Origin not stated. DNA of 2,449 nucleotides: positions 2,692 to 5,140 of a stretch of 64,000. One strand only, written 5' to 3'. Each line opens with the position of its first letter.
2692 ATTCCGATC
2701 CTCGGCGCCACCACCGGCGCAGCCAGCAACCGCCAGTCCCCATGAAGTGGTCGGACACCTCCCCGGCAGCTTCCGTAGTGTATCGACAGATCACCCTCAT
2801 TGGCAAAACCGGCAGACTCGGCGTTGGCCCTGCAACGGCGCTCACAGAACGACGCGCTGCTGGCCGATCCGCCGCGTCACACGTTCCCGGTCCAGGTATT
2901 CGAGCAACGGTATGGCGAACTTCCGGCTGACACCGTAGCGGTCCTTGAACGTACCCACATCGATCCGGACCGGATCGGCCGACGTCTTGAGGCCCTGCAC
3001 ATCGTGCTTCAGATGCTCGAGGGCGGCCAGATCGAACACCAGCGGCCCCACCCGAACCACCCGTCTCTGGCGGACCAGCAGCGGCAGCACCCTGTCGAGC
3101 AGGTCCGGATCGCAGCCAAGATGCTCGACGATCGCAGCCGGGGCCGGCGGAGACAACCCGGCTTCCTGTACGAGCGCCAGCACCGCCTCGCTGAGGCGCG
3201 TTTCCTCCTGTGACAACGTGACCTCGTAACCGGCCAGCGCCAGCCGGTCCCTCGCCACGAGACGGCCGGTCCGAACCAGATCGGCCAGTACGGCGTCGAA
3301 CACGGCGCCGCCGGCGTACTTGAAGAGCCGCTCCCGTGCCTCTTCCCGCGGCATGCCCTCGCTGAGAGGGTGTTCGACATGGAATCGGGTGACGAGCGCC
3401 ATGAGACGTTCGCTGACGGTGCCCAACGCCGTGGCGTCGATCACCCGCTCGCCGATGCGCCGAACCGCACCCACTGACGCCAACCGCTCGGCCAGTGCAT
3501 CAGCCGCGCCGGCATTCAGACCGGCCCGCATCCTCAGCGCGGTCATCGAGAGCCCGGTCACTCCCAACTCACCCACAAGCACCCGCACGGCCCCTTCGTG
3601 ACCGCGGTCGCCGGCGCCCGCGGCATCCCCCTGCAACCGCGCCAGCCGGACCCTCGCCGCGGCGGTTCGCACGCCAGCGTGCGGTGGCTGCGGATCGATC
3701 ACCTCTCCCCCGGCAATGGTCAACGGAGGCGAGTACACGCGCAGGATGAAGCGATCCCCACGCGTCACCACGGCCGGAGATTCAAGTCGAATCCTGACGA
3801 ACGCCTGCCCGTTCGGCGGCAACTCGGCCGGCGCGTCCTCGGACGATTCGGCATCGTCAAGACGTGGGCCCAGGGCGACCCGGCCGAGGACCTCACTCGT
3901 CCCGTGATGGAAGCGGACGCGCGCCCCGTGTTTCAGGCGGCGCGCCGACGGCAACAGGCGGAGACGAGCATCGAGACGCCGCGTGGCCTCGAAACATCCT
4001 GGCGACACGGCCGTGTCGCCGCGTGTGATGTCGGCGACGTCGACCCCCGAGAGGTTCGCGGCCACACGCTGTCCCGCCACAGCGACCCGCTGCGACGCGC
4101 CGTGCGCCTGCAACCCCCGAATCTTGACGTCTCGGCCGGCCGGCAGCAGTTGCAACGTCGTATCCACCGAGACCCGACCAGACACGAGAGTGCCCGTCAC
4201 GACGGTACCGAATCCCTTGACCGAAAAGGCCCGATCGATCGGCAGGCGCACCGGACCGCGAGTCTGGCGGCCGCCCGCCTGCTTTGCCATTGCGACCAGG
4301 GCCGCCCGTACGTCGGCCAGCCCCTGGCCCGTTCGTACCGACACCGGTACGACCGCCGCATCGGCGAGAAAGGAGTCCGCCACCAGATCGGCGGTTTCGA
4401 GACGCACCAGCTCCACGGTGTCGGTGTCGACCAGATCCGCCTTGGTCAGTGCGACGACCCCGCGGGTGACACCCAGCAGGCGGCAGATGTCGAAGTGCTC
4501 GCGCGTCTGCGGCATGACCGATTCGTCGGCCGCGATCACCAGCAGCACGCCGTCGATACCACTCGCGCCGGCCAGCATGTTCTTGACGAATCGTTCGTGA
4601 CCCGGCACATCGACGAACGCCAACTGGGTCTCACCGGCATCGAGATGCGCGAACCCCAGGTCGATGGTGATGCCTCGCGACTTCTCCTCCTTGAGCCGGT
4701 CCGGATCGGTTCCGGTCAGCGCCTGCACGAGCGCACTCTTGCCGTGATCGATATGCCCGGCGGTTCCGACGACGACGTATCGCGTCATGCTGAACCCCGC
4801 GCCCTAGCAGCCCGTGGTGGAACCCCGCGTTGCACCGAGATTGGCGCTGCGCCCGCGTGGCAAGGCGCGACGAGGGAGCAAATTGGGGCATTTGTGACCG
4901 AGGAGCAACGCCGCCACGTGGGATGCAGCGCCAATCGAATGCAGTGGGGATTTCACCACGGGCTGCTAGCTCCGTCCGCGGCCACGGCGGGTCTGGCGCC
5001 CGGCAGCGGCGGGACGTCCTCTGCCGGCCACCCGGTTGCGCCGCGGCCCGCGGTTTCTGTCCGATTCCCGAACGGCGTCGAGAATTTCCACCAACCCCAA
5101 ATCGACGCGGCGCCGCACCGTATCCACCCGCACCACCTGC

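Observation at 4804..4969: Five-copy family of CTAG-bounded, hairpin-forming intergenic elements (MITE-like); copy A fills the rnr-selB spacer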

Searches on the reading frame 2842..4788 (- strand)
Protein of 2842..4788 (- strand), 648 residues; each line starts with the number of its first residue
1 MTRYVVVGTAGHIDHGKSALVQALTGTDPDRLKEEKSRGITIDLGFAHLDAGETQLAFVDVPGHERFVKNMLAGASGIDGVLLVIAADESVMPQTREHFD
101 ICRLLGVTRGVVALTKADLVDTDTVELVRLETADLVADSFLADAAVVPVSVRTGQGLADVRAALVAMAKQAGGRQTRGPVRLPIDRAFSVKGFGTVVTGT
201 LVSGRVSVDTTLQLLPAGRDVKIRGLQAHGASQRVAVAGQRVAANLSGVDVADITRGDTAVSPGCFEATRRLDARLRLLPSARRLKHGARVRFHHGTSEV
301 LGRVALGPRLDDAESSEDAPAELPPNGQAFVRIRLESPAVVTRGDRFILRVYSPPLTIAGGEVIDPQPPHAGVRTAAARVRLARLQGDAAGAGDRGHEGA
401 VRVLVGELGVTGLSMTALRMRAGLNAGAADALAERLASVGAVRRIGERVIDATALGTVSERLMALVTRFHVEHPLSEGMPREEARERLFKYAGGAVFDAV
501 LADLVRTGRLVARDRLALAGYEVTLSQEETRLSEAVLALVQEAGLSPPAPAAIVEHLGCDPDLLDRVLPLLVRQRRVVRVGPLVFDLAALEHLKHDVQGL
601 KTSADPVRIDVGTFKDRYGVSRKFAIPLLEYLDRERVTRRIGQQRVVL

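Call 12: search_protein_families(library=pfam, proteins=[window:2842-4788:-])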
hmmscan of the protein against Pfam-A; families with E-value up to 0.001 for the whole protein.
window:2842-4788:- (648 aa): 6 families
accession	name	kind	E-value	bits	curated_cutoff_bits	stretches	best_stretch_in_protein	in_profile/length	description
PF00009.33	GTP_EFTU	-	3.9e-34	118.3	26.5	1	3-168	2-186/188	Elongation factor Tu GTP binding domain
PF09107.17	SelB-wing_3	-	2.5e-17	62.6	23.2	1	609-646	9-46/47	Elongation factor SelB, winged helix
PF09106.17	SelB-wing_2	-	2.9e-14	53.3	22.3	1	464-514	2-52/57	Elongation factor SelB, winged helix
PF25461.1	Beta-barrel_SelB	-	1.5e-13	51.3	27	1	279-369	8-79/80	Selenocysteine-specific elongation factor, beta-barrel domain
PF03144.31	GTP_EFTU_D2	-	3.9e-12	46.9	30.3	1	194-260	1-72/73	Elongation factor Tu domain 2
PF01926.29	MMR_HSR1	-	1.4e-07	32.1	21.9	1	7-102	2-100/113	50S ribosome-binding GTPase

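Call 55: find_encoding_contigs(protein=window:2842-4788:-, flank=3000, max_places=6)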
Protein window:2842-4788:- (648 aa): 1 contig read that carries it; 1 place shown.
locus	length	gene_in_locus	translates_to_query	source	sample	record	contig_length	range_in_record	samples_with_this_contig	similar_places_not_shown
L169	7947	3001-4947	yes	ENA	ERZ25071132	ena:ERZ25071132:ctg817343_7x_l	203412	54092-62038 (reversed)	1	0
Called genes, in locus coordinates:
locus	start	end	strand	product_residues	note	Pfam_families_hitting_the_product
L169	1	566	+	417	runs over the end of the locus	PF13660:DUF4147, PF05161:MOFRL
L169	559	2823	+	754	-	PF08206:OB_RNB, PF17849:OB_Dis3, PF17876:CSD2, PF00773:RNB, PF00575:S1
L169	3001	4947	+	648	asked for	PF00009:GTP_EFTU, PF01926:MMR_HSR1, PF03144:GTP_EFTU_D2, PF25461:Beta-barrel_SelB, PF09106:WHD_2nd_SelB, PF09107:WHD_3rd_SelB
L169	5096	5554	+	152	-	-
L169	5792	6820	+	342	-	PF03544:TonB_C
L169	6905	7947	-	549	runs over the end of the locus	PF00118:Cpn60_TCP1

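Call 56: find_homologous_proteins(query=window:2842-4788:-, max_evalue=1e-100)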
Query window:2842-4788:- (648 aa): 7957 proteins with E <= 1e-100 among 8000 candidates; the best 120 are listed.
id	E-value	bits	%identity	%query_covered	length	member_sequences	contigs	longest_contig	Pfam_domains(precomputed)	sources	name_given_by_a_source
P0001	0.0e+0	1375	100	100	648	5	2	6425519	PF01926.30,PF09107.18,PF09106.18,PF00009.34,PF25461.2,PF03144.32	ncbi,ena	-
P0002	0.0e+0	1263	92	100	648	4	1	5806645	PF01926.30,PF09107.18,PF09106.18,PF00009.34,PF25461.2,PF03144.32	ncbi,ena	-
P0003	4.1e-296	1002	75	100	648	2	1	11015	PF01926.30,PF09107.18,PF09106.18,PF00009.34,PF25461.2,PF03144.32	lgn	-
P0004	5.0e-293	992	74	100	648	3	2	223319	PF01926.30,PF09107.18,PF09106.18,PF00009.34,PF25461.2,PF03144.32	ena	-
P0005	5.0e-291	985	73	100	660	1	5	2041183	PF01926.30,PF09107.18,PF09106.18,PF00009.34,PF25461.2,PF03144.32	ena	-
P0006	9.3e-291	984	73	100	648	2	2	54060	PF01926.30,PF09107.18,PF09106.18,PF00009.34,PF25461.2,PF03144.32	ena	-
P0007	3.2e-289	979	73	100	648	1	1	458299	PF01926.30,PF09107.18,PF09106.18,PF00009.34,PF25461.2,PF03144.32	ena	-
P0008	2.0e-288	977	72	100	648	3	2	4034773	PF01926.30,PF09107.18,PF09106.18,PF00009.34,PF25461.2,PF03144.32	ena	-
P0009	2.8e-288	976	73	100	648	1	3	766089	PF01926.30,PF09107.18,PF09106.18,PF00009.34,PF25461.2,PF03144.32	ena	-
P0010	1.1e-287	974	73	100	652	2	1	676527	PF01926.30,PF09107.18,PF09106.18,PF00009.34,PF25461.2,PF03144.32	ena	-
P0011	1.5e-287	974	73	100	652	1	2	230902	PF01926.30,PF09107.18,PF09106.18,PF00009.34,PF25461.2,PF03144.32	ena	-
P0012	1.8e-287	973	72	100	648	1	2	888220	PF01926.30,PF09107.18,PF09106.18,PF00009.34,PF25461.2,PF03144.32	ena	-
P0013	1.9e-287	973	74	100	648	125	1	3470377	PF01926.30,PF09107.18,PF09106.18,PF00009.34,PF25461.2,PF03144.32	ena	-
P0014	1.8e-286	970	73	100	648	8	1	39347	PF01926.30,PF09107.18,PF09106.18,PF00009.34,PF25461.2,PF03144.32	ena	-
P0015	2.1e-286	970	72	100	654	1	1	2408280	PF01926.30,PF09107.18,PF09106.18,PF00009.34,PF25461.2,PF03144.32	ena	-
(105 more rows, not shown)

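Call 57: find_encoding_contigs(protein=P0002, flank=3000, max_places=2)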
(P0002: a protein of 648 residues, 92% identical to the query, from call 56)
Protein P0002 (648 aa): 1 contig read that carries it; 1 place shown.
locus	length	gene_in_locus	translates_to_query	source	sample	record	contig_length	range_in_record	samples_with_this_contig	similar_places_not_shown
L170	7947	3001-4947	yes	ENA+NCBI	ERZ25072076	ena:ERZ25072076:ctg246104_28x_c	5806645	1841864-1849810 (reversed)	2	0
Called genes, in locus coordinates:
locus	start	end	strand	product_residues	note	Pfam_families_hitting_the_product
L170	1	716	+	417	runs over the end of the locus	PF13660:DUF4147, PF05161:MOFRL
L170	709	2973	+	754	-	PF08206:OB_RNB, PF17876:CSD2 (weak), PF17849:OB_Dis3 (weak), PF17876:CSD2, PF00773:RNB, PF00575:S1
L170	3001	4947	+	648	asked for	PF00009:GTP_EFTU, PF01926:MMR_HSR1, PF03144:GTP_EFTU_D2, PF25461:Beta-barrel_SelB, PF09106:WHD_2nd_SelB, PF09107:WHD_3rd_SelB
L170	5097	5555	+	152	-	-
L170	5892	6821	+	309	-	PF03544:TonB_C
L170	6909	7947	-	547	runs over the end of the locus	PF00118:Cpn60_TCP1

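Call 58: find_encoding_contigs(protein=P0004, flank=3000, max_places=2)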
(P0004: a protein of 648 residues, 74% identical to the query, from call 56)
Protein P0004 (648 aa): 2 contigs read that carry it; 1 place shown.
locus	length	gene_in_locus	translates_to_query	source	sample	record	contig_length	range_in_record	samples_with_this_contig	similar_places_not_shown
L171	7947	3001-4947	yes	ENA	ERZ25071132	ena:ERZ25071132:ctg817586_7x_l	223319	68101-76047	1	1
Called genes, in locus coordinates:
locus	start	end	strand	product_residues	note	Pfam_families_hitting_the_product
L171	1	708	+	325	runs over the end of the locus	PF13660:DUF4147, PF05161:MOFRL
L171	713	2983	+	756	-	PF08206:OB_RNB, PF17849:OB_Dis3, PF17876:CSD2, PF00773:RNB, PF00575:S1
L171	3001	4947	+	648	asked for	PF00009:GTP_EFTU, PF01926:MMR_HSR1 (weak), PF03144:GTP_EFTU_D2, PF25461:Beta-barrel_SelB, PF09106:WHD_2nd_SelB, PF09107:WHD_3rd_SelB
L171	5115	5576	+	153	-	-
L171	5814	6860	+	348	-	PF03544:TonB_C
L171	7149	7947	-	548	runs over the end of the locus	-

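Call 59: find_encoding_contigs(protein=P0008, flank=3000, max_places=2)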
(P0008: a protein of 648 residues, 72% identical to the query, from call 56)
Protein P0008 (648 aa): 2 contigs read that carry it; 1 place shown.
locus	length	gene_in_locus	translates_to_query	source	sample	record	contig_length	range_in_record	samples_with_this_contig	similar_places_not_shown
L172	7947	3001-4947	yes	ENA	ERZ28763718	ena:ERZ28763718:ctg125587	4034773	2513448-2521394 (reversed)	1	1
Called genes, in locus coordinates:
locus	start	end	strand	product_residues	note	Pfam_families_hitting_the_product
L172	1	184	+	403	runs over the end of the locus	PF13660:DUF4147, PF05161:MOFRL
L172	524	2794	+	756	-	PF08206:OB_RNB, PF17849:OB_Dis3, PF17876:CSD2, PF00773:RNB, PF00575:S1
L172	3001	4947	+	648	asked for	PF00009:GTP_EFTU, PF01926:MMR_HSR1 (weak), PF03144:GTP_EFTU_D2, PF25461:Beta-barrel_SelB, PF09106:WHD_2nd_SelB, PF09107:WHD_3rd_SelB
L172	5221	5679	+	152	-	-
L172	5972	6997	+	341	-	PF03544:TonB_C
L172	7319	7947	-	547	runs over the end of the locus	PF00118:Cpn60_TCP1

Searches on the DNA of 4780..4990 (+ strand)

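Call 25: search_rna_families(source=window, start=4780, end=4990, threshold=evalue, max_evalue=10)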
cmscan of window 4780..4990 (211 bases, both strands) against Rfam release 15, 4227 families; matches with E-value up to 10: 11.
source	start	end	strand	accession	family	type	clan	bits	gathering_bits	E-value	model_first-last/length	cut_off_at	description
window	4803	4970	+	RF04159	MIR1437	Gene; miRNA;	-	35.6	168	8.4e-05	1-192/192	no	MIR1437 microRNA precursor family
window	4803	4970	-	RF04159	MIR1437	Gene; miRNA;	-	34.6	168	0.00014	1-192/192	no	MIR1437 microRNA precursor family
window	4802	4970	+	RF04119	MIR1858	Gene; miRNA;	-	21.8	137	0.11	1-197/197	no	MIR1858 microRNA precursor family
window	4843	4934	+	RF04230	mir-9261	Gene; miRNA;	-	20.2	86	0.085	1-92/92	no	mir-9261 microRNA precursor family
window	4780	4981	+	RF01854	Bacteria_large_SRP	Gene;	CL00003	19.8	60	0.39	46-256/256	5'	Bacterial large signal recognition particle RNA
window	4814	4959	+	RF03976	MIR898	Gene; miRNA;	-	19.5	75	0.071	1-154/154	no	MIR898 microRNA precursor family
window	4841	4932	-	RF04230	mir-9261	Gene; miRNA;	-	19.2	86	0.16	1-92/92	no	mir-9261 microRNA precursor family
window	4844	4970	+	RF00598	SNORA76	Gene; snRNA; snoRNA; HACA-box;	CL00034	15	37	2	1-132/132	no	Small nucleolar RNA SNORA76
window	4835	4939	-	RF01011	mir-605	Gene; miRNA;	-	14.3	98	3.6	1-82/82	no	mir-605 microRNA precursor family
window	4785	4846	+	RF02136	HTT-AS1_3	Gene; lncRNA;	-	12.8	70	2.6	1-60/60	no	HTT antisense RNA 1 conserved region 3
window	4856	4909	-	RF01974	H19_3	Gene; lncRNA;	-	11.3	46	5.1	59-116/116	no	H19 conserved region 3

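Call 73: build_rna_model(alignment_id=A6)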
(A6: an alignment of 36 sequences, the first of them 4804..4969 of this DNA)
Model R1 built from alignment A6 (36 sequences, 169 columns); structure: RNAalifold consensus.
model positions 166; base pairs 56; branch points 0; effective number of sequences 0.81; information 0.589 bits per position. Calibrated on 0.2 Mb of random sequence (short: E-values are rough).
structure used (alignment columns):
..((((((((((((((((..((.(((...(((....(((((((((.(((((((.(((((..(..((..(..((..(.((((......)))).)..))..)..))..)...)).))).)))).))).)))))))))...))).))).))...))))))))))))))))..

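Call 74: search_with_rna_model(model_id=R1, sources=[window, L007, L026, L032, L038, L045, L056, L060, L067, L073, L076, L082, L037, L051, L064, L080, L050, L171, L172, L157, L043, L003, L018, L025, L033, L062, L075, L081, L083, L169, L170], max_evalue=0.001, make_alignment=true)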
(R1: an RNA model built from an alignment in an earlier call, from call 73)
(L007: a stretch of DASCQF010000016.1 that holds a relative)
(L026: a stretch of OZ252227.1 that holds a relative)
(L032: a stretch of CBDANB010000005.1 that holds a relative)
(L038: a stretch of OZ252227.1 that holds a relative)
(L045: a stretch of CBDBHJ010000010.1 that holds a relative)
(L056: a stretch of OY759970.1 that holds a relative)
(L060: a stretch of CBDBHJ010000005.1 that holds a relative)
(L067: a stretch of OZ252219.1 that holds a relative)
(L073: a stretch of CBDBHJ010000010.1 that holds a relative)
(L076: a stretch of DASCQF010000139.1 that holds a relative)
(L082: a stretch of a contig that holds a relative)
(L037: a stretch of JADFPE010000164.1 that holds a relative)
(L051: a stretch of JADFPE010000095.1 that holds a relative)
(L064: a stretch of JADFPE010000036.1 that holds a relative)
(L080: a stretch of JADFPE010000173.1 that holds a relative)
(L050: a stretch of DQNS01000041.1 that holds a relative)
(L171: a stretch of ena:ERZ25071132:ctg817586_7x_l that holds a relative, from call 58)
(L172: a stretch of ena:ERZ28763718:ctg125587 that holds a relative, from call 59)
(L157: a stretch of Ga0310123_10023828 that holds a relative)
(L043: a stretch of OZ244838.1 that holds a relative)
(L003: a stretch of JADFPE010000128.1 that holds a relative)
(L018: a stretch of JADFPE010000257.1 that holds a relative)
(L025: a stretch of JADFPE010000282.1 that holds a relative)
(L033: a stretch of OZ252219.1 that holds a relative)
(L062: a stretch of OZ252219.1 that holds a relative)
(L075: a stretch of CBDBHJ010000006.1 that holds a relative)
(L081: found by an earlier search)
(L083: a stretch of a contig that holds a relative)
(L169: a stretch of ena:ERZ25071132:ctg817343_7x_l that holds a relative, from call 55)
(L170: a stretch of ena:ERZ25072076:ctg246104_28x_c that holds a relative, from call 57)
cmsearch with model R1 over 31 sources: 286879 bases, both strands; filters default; matches with E-value up to 0.001: 39.
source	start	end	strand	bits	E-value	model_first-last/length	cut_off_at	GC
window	4804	4969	+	184.1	2.1e-31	1-166/166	no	0.65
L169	2820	2985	-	184.1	2.1e-31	1-166/166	no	0.65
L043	4181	4346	+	178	2.7e-30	1-166/166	no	0.69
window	43235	43399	+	165.2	5.9e-28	1-166/166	no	0.7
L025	20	187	+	153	9.7e-26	1-166/166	no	0.61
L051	2027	2194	+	149.4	4.4e-25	1-166/166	no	0.62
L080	560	727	+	144.2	3.8e-24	1-166/166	no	0.63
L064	2353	2520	+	138.5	4.3e-23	1-166/166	no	0.62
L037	5367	5537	-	136.3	1.1e-22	1-166/166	no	0.61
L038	1134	1298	-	118.8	1.7e-19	1-166/166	no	0.62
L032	3995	4161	+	112.7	2.2e-18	1-166/166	no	0.63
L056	4805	4962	+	110.6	5.3e-18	1-166/166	no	0.68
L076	1385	1549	+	108.2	1.4e-17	1-166/166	no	0.62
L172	181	346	-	107.1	2.3e-17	1-166/166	no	0.65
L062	6127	6291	+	102.2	1.7e-16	1-166/166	no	0.62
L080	911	1076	+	100.5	3.7e-16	1-166/166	no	0.66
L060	460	625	-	100.2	4.2e-16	1-166/166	no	0.59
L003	5235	5370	+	100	4.4e-16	1-134/166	3'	0.66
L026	362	527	-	96.9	1.7e-15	1-166/166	no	0.69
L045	3337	3502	-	95.8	2.6e-15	1-166/166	no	0.66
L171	6885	7049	-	95.3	3.2e-15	1-166/166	no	0.64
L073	4843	5008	-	95.1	3.4e-15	1-166/166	no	0.58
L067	2618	2782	-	95.1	3.5e-15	1-166/166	no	0.61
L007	2016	2180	-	94.1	5.4e-15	1-166/166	no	0.62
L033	7855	7994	+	91.7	1.5e-14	1-166/166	no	0.61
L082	6091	6231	+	85.5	1.9e-13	1-166/166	no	0.65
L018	6632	6758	+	83.8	4.1e-13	1-125/166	3'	0.65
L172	6994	7169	+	71.7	6.5e-11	1-166/166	no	0.6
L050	5640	5787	-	69.6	1.6e-10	1-166/166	no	0.64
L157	332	430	+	63.9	1.7e-09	36-135/166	no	0.68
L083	2426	2595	+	54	1.1e-07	1-166/166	no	0.68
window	4804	4969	-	50.3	5.2e-07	1-166/166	no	0.65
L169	2820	2985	+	50.3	5.2e-07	1-166/166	no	0.65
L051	5195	5296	+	49.1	8.7e-07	36-136/166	no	0.67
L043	4181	4346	-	40.3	3.4e-05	1-166/166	no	0.69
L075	1465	1519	-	38.3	7.9e-05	57-111/166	no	0.67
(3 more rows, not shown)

Alignment A8: 39 matches aligned to the model, 308 columns, each read 5' to 3' on its own strand. Consensus structure (alignment columns), stored with it:
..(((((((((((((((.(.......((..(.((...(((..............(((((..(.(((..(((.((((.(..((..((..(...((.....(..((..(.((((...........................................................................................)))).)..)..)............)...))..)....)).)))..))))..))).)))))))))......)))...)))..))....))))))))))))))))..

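Call 75: search_with_rna_model(model_id=R1, sources=[window, L007, L026, L032, L038, L045, L056, L060, L067, L073, L076, L082, L037, L051, L064, L080, L050, L171, L172, L043, L025, L033, L062, L083, L010, L012, L016, L030, L052, L055, L063, L074, L002, L014, L046, L048, L057], max_evalue=1e-7, make_alignment=true)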
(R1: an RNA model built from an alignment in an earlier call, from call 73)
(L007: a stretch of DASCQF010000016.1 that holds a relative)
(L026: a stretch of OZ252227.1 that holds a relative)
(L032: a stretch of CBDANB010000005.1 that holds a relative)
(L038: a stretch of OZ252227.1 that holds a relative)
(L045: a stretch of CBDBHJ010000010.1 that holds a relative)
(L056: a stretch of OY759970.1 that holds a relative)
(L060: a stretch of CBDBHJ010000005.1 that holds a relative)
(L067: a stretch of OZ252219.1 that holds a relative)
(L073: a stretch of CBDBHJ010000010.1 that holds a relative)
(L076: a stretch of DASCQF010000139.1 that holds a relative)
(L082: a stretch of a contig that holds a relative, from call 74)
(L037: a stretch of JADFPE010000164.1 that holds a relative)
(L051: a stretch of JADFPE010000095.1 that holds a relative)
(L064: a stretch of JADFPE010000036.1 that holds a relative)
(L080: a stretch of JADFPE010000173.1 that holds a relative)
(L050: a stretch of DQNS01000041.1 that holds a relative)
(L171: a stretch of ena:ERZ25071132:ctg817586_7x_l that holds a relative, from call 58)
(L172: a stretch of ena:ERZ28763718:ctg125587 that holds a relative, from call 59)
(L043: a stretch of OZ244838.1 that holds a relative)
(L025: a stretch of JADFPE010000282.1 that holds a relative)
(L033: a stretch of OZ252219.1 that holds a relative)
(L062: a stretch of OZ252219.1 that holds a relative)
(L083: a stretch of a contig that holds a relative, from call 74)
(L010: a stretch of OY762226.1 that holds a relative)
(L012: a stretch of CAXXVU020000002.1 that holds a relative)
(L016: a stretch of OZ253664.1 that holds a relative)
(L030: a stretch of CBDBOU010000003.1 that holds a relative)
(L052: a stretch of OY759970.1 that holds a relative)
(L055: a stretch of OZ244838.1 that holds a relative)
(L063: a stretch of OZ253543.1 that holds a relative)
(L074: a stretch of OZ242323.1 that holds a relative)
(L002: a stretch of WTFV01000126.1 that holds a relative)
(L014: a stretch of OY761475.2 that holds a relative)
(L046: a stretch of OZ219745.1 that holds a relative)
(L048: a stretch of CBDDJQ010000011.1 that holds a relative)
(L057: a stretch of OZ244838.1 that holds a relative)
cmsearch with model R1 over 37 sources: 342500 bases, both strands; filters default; matches with E-value up to 1e-7: 43.
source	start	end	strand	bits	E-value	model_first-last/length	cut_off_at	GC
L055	2487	2652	-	193.9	4e-33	1-166/166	no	0.63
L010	3460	3625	-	193.5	4.7e-33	1-166/166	no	0.66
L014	6127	6291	+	190.4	1.8e-32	1-166/166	no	0.67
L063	5482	5647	+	187.9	4.9e-32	1-166/166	no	0.66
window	4804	4969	+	184.1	2.5e-31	1-166/166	no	0.65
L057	238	403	-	183.9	2.7e-31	1-166/166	no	0.63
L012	6191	6356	+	183.9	2.7e-31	1-166/166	no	0.68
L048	879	1045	+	183.7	3e-31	1-166/166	no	0.63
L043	4181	4346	+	178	3.2e-30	1-166/166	no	0.69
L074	7491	7656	+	173.6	2.1e-29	1-166/166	no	0.62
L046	2442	2607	+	172.8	2.9e-29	1-166/166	no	0.69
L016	603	768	-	171.1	5.8e-29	1-166/166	no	0.61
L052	2304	2469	+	169.8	1e-28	1-166/166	no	0.61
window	43235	43399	+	165.2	7e-28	1-166/166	no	0.7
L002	7530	7696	+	161.4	3.4e-27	1-166/166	no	0.72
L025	20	187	+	153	1.2e-25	1-166/166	no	0.61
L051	2027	2194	+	149.4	5.3e-25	1-166/166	no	0.62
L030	6301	6466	-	148.5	7.5e-25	1-166/166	no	0.69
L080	560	727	+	144.2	4.6e-24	1-166/166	no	0.63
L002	1236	1396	-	143.6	6e-24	1-166/166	no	0.65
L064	2353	2520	+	138.5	5.2e-23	1-166/166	no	0.62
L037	5367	5537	-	136.3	1.3e-22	1-166/166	no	0.61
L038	1134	1298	-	118.8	2e-19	1-166/166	no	0.62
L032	3995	4161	+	112.7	2.6e-18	1-166/166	no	0.63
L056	4805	4962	+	110.6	6.3e-18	1-166/166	no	0.68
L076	1385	1549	+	108.2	1.7e-17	1-166/166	no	0.62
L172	181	346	-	107.1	2.7e-17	1-166/166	no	0.65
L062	6127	6291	+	102.2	2.1e-16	1-166/166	no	0.62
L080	911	1076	+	100.5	4.4e-16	1-166/166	no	0.66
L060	460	625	-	100.2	5e-16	1-166/166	no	0.59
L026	362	527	-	96.9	2e-15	1-166/166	no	0.69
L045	3337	3502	-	95.8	3.2e-15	1-166/166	no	0.66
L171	6885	7049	-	95.3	3.8e-15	1-166/166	no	0.64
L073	4843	5008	-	95.1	4.1e-15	1-166/166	no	0.58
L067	2618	2782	-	95.1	4.2e-15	1-166/166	no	0.61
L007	2016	2180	-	94.1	6.4e-15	1-166/166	no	0.62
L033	7855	7994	+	91.7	1.8e-14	1-166/166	no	0.61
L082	6091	6231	+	85.5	2.3e-13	1-166/166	no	0.65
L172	6994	7169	+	71.7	7.8e-11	1-166/166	no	0.6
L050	5640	5787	-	69.6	1.9e-10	1-166/166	no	0.64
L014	6127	6291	-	56.6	4.3e-08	1-166/166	no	0.67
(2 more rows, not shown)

Alignment A9: 43 matches aligned to the model, 290 columns, each read 5' to 3' on its own strand. Consensus structure (alignment columns), stored with it:
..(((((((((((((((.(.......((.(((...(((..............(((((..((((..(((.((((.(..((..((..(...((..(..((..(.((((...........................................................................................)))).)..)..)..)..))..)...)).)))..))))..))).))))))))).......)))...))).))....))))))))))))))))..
